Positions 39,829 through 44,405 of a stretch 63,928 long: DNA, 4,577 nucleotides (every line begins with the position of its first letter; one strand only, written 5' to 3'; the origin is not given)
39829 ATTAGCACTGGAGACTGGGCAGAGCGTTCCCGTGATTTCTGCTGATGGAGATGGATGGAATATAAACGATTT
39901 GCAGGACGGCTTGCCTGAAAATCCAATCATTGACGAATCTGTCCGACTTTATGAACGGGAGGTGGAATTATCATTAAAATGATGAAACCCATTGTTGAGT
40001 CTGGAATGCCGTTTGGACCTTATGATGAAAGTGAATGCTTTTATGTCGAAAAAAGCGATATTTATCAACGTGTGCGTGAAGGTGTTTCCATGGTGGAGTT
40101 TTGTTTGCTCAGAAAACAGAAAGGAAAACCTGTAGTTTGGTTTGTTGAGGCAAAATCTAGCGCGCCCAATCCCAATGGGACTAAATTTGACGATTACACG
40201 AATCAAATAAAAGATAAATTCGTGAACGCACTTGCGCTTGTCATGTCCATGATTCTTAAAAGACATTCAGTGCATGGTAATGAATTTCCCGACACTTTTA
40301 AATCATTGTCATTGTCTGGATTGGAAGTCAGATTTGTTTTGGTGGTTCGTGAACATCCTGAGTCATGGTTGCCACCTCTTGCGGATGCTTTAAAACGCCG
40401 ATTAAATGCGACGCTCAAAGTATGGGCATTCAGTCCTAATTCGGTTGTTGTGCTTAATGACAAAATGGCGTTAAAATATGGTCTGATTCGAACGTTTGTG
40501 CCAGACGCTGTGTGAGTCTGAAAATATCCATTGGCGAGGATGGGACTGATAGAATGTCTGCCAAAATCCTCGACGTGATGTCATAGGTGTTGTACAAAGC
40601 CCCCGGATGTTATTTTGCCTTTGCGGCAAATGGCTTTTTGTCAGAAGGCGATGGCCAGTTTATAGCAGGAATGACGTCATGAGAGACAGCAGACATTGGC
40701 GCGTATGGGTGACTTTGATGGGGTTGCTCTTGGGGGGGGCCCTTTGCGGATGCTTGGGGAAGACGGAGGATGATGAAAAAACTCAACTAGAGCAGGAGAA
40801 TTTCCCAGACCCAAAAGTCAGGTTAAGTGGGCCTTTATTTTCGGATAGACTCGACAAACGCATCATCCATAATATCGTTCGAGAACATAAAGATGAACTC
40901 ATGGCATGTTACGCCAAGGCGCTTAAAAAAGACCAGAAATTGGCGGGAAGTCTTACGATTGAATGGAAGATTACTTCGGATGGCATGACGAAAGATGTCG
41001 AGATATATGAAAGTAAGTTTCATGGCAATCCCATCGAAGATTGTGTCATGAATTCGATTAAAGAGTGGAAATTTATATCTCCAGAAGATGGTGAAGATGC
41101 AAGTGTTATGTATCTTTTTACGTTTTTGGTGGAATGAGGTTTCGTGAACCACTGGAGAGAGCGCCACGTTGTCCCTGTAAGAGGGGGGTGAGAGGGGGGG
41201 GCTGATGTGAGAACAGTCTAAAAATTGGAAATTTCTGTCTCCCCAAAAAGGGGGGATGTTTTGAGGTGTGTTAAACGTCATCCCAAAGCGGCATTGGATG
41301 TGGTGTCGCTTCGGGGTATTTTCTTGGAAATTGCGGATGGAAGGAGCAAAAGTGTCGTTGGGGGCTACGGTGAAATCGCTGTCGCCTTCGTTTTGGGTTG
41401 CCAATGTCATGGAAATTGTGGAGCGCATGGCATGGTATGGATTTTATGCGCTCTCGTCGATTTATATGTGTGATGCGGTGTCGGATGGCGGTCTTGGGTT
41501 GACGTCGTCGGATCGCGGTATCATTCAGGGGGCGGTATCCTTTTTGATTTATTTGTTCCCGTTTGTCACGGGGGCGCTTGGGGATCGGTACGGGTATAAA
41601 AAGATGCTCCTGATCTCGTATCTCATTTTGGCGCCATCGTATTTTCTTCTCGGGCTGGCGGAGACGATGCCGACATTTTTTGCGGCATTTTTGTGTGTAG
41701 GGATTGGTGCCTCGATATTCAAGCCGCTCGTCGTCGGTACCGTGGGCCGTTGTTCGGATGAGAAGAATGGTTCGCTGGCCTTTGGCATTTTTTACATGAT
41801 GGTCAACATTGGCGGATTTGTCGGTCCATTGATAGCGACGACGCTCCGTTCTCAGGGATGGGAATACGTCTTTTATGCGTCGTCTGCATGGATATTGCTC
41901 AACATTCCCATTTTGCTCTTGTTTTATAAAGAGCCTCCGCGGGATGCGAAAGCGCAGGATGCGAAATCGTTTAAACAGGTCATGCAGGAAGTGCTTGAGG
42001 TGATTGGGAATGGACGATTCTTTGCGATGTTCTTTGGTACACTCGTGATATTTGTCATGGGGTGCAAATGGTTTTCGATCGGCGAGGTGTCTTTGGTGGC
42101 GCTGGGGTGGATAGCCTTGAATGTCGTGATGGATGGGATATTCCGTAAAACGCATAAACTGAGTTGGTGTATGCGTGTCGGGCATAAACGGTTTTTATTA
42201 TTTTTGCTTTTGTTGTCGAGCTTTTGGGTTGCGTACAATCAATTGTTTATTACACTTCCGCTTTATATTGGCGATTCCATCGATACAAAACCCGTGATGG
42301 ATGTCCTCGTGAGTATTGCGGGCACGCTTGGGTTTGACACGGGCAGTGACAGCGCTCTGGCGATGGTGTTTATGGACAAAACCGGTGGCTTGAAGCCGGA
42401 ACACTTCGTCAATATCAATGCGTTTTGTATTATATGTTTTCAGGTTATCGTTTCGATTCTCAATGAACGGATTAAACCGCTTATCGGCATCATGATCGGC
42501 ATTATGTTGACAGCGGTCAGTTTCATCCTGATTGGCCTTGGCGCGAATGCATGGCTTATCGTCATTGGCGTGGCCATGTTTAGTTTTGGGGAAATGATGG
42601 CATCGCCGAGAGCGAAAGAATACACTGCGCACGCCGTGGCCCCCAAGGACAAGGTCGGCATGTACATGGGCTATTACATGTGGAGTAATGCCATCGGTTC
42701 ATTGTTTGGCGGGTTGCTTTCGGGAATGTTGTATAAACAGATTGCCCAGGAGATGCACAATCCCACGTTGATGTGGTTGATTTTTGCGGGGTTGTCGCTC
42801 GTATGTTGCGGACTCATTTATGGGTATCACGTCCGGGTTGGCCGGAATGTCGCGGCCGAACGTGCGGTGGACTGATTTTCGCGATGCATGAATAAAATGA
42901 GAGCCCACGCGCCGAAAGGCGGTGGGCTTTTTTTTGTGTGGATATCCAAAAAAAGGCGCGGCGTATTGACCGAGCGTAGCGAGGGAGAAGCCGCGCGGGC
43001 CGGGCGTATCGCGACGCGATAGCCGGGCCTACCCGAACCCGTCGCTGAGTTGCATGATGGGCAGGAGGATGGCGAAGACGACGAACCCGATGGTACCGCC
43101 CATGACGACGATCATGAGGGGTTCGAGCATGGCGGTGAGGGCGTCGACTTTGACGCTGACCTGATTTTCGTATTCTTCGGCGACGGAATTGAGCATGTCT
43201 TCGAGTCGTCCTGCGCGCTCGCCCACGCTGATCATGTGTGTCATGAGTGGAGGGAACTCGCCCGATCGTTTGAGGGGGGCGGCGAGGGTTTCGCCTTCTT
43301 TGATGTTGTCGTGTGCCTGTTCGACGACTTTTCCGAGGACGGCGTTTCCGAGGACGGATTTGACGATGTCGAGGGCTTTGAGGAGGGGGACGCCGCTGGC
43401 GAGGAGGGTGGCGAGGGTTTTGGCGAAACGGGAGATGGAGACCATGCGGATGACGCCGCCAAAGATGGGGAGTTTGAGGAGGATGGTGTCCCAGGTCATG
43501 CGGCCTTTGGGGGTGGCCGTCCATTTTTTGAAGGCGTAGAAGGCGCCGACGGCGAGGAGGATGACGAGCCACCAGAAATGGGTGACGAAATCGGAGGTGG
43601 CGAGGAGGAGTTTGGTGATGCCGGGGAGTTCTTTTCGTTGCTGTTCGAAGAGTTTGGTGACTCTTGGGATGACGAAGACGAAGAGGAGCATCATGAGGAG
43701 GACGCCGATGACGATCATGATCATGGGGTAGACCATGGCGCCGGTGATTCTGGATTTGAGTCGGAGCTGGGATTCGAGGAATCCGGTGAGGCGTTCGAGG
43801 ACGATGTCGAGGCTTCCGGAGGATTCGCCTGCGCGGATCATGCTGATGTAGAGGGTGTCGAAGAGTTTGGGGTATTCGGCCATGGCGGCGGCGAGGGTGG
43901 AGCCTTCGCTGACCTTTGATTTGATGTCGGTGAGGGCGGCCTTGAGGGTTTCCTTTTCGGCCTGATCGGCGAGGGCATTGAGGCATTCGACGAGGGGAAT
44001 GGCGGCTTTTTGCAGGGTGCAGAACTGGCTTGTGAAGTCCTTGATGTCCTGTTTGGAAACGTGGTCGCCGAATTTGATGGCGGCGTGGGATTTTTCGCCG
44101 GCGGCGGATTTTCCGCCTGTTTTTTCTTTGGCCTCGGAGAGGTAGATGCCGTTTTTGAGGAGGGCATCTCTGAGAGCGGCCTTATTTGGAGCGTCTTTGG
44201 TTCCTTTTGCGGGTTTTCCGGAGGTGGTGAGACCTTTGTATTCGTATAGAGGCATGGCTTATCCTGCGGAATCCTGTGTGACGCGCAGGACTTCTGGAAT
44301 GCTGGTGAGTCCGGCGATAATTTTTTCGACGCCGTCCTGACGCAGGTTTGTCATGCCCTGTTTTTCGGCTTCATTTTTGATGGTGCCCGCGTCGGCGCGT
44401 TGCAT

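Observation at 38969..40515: Translationally coupled ABC-type ATPase plus PD-(D/E)xK-like small protein in a low-GC islet: candidate undescribed two-gene defence/abortive-infection module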

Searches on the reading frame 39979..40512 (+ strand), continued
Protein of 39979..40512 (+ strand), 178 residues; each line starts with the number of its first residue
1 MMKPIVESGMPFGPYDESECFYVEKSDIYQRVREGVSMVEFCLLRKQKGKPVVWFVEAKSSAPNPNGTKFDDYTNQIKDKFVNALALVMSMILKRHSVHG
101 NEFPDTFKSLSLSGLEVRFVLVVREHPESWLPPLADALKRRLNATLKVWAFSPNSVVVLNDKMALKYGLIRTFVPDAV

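Call 45: fold_search(model_id=the predicted structure, library=viral)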
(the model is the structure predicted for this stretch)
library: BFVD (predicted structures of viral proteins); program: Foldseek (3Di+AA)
matches with E <= 10: 826; with E <= 0.001: 0
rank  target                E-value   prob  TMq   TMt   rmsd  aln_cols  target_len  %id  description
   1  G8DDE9                3.2e-03  0.80  0.30  0.30   9.8       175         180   12  (no name in the UniProt tables at hand)
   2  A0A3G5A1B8            9.5e-03  0.66  0.27  0.24   8.4       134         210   11  Uncharacterized protein [Harvfovirus sp.]
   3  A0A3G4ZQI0            1.9e-02  0.51  0.29  0.28   8.9       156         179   11  Uncharacterized protein [Terrestrivirus sp.]
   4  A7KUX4                2.2e-02  0.94  0.37  0.25   5.7       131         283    5  (no name in the UniProt tables at hand)
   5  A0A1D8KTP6            2.2e-02  0.30  0.22  0.22   9.3       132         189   15  Restriction endonuclease [Synechococcus phage S-CAM7]
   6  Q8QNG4                3.5e-02  0.12  0.15  0.07  13.7       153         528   12  EsV-1-115 [Ectocarpus siliculosus virus 1 (isolate New Zealand/Kaikoura/1988)]
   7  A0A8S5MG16            4.0e-02  0.69  0.38  0.27   7.7       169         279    9  Anti-bacteriophage protein A/HamA C-terminal domain-containing protein [Siphoviridae sp. ctcfw7]
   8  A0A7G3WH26            4.2e-02  0.30  0.24  0.25   8.1       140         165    8  Putative endodeoxyribonuclease I [Arthronema virus TR020]
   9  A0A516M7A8            4.5e-02  0.33  0.25  0.26   6.8       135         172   10  (no name in the UniProt tables at hand)
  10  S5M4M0                5.1e-02  0.80  0.34  0.23   7.6       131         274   11  Uncharacterized protein [Bacillus phage JL]
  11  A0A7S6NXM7            5.1e-02  0.28  0.27  0.25  10.2       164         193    9  Uncharacterized protein [Bathycoccus sp. RCC716 virus 1]
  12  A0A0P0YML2            6.6e-02  0.44  0.33  0.12   7.9       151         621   14  (no name in the UniProt tables at hand)
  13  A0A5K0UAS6            7.1e-02  0.13  0.20  0.06  13.4       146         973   13  Uncharacterized protein [Yasminevirus sp. GU-2018]
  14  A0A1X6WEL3            9.2e-02  0.30  0.26  0.21   8.1       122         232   14  (no name in the UniProt tables at hand)
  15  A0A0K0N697            1.1e-01  0.13  0.21  0.12  13.4       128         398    8  PD-(D/E)XK endonuclease-like domain-containing protein [Tsukamurella phage TIN4]
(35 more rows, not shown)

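Call 71: search_protein_representatives(alignment_id=A1)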
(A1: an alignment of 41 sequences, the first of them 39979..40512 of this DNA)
Query: 41 sequences, 175 profile positions. Proteins with E-value up to 0.001 (for the whole library): 1270; up to 1e-10: 968; up to 1e-30: 411. The best 150 are listed.
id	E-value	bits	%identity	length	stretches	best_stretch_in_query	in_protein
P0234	1.8e-71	255.7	-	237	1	2-174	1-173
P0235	1.3e-64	233.4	-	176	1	1-174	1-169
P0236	3.3e-64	232.0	-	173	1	4-174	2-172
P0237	5.2e-63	228.1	-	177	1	1-173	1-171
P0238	9.9e-63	227.2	-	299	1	3-174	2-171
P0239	1.2e-62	226.9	-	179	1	3-174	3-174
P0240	1.6e-62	226.5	-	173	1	3-174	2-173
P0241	1.6e-62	226.5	-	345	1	6-173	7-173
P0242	3.1e-62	225.6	-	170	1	1-173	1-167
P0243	1.6e-61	223.3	-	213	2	71-173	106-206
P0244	1.7e-61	223.1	-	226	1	11-174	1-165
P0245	5.8e-61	221.4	-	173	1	1-174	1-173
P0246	6.5e-61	221.3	-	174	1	3-174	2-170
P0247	4.9e-60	218.4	-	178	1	1-174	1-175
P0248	9.1e-60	217.5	-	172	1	6-174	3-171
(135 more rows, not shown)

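Call 72: search_dna_similar(query=window:39979-40512:+, collection=plasmids, mode=protein, max_rows=15)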
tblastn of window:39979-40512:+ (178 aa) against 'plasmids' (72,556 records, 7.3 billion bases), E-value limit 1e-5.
Records with a match: 1; places in all: 1; records where one place covers at least 80% of the query: 1.
Best place of each record, by identity: <60% 1.
By first word of the organism name: Comamonas 1.
By predicted mobility (MOB-suite, as given by PLSDB): non-mobilizable 1.
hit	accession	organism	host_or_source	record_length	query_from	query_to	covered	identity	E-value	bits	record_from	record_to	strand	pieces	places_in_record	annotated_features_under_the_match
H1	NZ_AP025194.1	Comamonas thiooxydans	-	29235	3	170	94%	47.1%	2e-43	160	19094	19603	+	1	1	hypothetical protein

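Call 73: search_dna_similar(query=window:39979-40512:+, collection=phages, mode=protein, max_rows=15)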
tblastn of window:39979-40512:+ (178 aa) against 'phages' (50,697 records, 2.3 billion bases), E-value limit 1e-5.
No match.

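Call 74: get_annotated_region(hit=H1, flank=7000)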
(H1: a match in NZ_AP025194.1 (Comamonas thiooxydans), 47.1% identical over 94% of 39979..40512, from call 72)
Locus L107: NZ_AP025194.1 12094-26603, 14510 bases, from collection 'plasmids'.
description: Comamonas thiooxydans strain NR4028 plasmid pNR4028_IMP1, complete sequence
organism: Comamonas thiooxydans (NCBI taxid 363952)
taxonomy: Bacteria; Pseudomonadota; Betaproteobacteria; Burkholderiales; Comamonadaceae; Comamonas; Comamonas thiooxydans
host: -; source: -; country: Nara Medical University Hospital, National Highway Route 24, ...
typing (MOB-suite, as given by PLSDB): non-mobilizable; replicon rep_cluster_429
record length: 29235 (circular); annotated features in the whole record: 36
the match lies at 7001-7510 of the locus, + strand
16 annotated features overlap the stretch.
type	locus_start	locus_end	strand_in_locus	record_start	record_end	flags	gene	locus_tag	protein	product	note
CDS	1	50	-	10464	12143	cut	-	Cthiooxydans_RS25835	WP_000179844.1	Mu transposase C-terminal domain-containing protein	-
CDS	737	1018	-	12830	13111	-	-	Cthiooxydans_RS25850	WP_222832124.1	hypothetical protein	-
CDS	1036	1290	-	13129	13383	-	-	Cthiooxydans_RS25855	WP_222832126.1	hypothetical protein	-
CDS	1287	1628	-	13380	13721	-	-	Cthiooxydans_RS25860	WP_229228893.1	hypothetical protein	-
CDS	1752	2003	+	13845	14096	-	-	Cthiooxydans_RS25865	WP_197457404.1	helix-turn-helix transcriptional regulator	-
CDS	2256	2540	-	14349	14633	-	-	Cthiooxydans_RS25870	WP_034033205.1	hypothetical protein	-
CDS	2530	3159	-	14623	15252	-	-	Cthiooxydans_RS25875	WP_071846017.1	antitoxin VbhA family protein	-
CDS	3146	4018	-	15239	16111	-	-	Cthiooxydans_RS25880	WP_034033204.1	DNA-binding protein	-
CDS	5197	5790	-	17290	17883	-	-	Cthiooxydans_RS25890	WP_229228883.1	recombinase family protein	GO:0006310 - DNA recombination [Evidence IEA]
CDS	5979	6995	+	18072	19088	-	-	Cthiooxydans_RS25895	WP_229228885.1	ATP-binding protein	-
CDS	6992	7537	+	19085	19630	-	-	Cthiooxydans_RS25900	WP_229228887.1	hypothetical protein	-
CDS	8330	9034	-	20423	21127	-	-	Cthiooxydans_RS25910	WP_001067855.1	IS6-like element IS26 family transposase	GO:0006313 - DNA transposition [Evidence IEA]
CDS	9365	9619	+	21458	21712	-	-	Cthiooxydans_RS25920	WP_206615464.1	hypothetical protein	-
CDS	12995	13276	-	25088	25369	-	-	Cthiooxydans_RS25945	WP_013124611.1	type II toxin-antitoxin system RelB/DinJ family antitoxin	GO:0006355 - regulation of DNA-templated transcription [Evidence IEA]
CDS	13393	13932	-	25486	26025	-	-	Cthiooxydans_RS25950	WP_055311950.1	3'-5' exonuclease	-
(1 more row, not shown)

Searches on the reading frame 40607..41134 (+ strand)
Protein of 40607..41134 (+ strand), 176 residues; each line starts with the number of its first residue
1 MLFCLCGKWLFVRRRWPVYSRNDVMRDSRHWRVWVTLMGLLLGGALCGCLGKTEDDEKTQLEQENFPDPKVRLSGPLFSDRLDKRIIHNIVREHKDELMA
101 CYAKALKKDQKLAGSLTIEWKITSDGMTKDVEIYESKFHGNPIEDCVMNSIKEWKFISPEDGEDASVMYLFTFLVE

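Call 4: search_protein_families(library=pfam, proteins=[window:40607-41134:+], max_evalue=1)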
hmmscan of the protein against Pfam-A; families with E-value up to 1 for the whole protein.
window:40607-41134:+ (176 aa): 1 family
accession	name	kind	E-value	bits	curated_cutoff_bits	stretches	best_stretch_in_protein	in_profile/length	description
PF03544.19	TonB_C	-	0.00089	20.1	24.6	1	108-169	10-71/79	Gram-negative bacterial TonB protein C-terminal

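Call 51: search_protein_families(library=padloc, proteins=[window:40679-41134:+], max_evalue=0.001)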
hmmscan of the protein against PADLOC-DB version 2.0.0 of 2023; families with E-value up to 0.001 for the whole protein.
window:40679-41134:+ (152 aa): 0 families

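Call 64: search_protein_families(library=pfam, proteins=[window:40679-41134:+], max_evalue=10)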
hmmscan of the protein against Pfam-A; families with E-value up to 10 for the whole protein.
window:40679-41134:+ (152 aa): 1 family
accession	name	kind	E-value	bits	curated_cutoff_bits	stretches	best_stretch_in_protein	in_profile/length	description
PF03544.19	TonB_C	-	0.00069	20.5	24.6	1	84-145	10-71/79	Gram-negative bacterial TonB protein C-terminal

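Call 75: search_protein_families(library=ncbifam, proteins=[window:40679-41134:+], max_evalue=0.1)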
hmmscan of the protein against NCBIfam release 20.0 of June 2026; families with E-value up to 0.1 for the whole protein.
window:40679-41134:+ (152 aa): 5 families
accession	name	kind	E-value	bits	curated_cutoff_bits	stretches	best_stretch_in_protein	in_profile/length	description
NF033768.1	myxo_SS_tail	domain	5.3e-23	81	40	1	58-149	1-91/92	AgmX/PglI C-terminal domain-containing protein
NF033760.1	gliding_GltG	equivalog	4.6e-17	61.8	650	1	43-149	539-645/650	adventurous gliding motility protein GltG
NF033761.1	gliding_GltJ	equivalog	2.3e-10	40.2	450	1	54-135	577-658/671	adventurous gliding motility protein GltJ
TIGR01352.1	tonB_Cterm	subfamily_domain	0.022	15.1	27.1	1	83-149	7-73/76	TonB family protein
NF008083.0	PRK10819.1-4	equivalog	0.037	14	448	1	86-147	170-230/239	TonB system transport protein TonB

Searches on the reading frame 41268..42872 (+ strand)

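Call 4: search_protein_families(library=pfam, proteins=[window:41268-42872:+], max_evalue=1)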
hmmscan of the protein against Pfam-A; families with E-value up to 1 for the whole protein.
window:41268-42872:+ (535 aa): 4 families
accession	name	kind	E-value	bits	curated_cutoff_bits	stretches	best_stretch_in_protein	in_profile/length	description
PF07690.21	MFS_1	-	4e-39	134.9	33.4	2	75-355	26-251/347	Major Facilitator Superfamily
PF00854.27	PTR2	-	8.2e-10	38.5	27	2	123-242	13-142/392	POT family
PF05977.19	MFS_3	-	0.00027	19.9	27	1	85-219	49-188/524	Transmembrane secretion effector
PF15860.11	DUF4728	-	0.095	13.8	26.7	1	478-518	5-46/91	Domain of unknown function (DUF4728)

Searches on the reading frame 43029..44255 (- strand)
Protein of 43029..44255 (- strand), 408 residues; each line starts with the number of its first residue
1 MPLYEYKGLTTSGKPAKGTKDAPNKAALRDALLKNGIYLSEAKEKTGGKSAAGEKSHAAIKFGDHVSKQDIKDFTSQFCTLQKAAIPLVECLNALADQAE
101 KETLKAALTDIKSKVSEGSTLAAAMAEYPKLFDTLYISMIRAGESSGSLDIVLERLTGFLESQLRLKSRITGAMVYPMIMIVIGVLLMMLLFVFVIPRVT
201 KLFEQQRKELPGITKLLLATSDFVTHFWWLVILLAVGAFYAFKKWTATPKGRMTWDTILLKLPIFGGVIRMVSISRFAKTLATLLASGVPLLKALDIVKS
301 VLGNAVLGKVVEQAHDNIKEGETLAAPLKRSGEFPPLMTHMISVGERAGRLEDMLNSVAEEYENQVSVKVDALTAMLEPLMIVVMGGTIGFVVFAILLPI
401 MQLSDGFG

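Call 33: find_encoding_contigs(protein=window:43029-44255:-, flank=8000, max_places=10)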
Protein window:43029-44255:- (408 aa): 21 contigs read that carry it; 10 places shown.
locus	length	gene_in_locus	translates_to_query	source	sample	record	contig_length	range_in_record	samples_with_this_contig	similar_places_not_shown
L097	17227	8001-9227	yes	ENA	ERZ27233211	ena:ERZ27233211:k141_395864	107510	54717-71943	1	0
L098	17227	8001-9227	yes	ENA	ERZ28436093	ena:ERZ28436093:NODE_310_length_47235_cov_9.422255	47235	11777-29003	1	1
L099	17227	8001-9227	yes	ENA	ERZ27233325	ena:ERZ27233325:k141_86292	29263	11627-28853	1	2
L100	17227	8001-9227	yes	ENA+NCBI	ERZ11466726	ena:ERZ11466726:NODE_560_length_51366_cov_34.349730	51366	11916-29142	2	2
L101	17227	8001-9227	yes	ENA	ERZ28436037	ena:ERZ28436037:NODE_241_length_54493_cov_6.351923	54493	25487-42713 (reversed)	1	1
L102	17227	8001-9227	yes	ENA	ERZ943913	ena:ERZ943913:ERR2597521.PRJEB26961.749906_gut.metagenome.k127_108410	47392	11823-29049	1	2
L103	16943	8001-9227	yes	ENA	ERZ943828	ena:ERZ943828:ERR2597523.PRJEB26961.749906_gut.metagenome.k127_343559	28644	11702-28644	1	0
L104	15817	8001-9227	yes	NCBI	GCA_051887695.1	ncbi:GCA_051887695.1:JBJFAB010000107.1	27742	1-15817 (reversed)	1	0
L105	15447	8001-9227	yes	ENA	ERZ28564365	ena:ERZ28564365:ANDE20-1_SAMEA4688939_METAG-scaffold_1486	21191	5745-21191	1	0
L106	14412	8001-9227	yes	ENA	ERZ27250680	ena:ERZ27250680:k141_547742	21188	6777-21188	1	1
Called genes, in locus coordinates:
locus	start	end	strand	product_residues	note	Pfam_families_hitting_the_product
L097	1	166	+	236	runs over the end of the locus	PF12541:DUF3737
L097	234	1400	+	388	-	PF00155:Aminotran_1_2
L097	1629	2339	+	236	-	-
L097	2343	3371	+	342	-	PF13180:PDZ_2 (weak)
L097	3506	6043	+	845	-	-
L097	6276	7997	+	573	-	PF05157:MshEN, PF00437:T2SSE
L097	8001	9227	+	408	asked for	PF28597:T2SSF_N, PF00482:T2SSF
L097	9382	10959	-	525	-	PF07690:MFS_1, PF00854:PTR2 (weak), PF07690:MFS_1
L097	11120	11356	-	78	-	-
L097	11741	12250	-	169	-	-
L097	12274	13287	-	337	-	PF02463:SMC_N (faint), PF13304:AAA_21, PF13175:AAA_15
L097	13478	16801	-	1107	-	PF00133:tRNA-synt_1, PF09334:tRNA-synt_1g (faint), PF08264:Anticodon_1, PF19302:DUF5915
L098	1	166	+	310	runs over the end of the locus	PF12541:DUF3737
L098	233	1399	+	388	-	PF00155:Aminotran_1_2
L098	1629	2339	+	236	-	-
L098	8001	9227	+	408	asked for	PF28597:T2SSF_N, PF00482:T2SSF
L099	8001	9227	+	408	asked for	PF28597:T2SSF_N, PF00482:T2SSF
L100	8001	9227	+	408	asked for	PF28597:T2SSF_N, PF00482:T2SSF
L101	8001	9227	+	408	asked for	PF28597:T2SSF_N, PF00482:T2SSF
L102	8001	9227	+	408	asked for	PF28597:T2SSF_N, PF00482:T2SSF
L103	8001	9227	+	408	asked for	PF28597:T2SSF_N, PF00482:T2SSF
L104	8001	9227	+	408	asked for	PF28597:T2SSF_N, PF00482:T2SSF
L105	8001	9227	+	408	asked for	PF28597:T2SSF_N, PF00482:T2SSF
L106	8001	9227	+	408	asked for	PF28597:T2SSF_N, PF00482:T2SSF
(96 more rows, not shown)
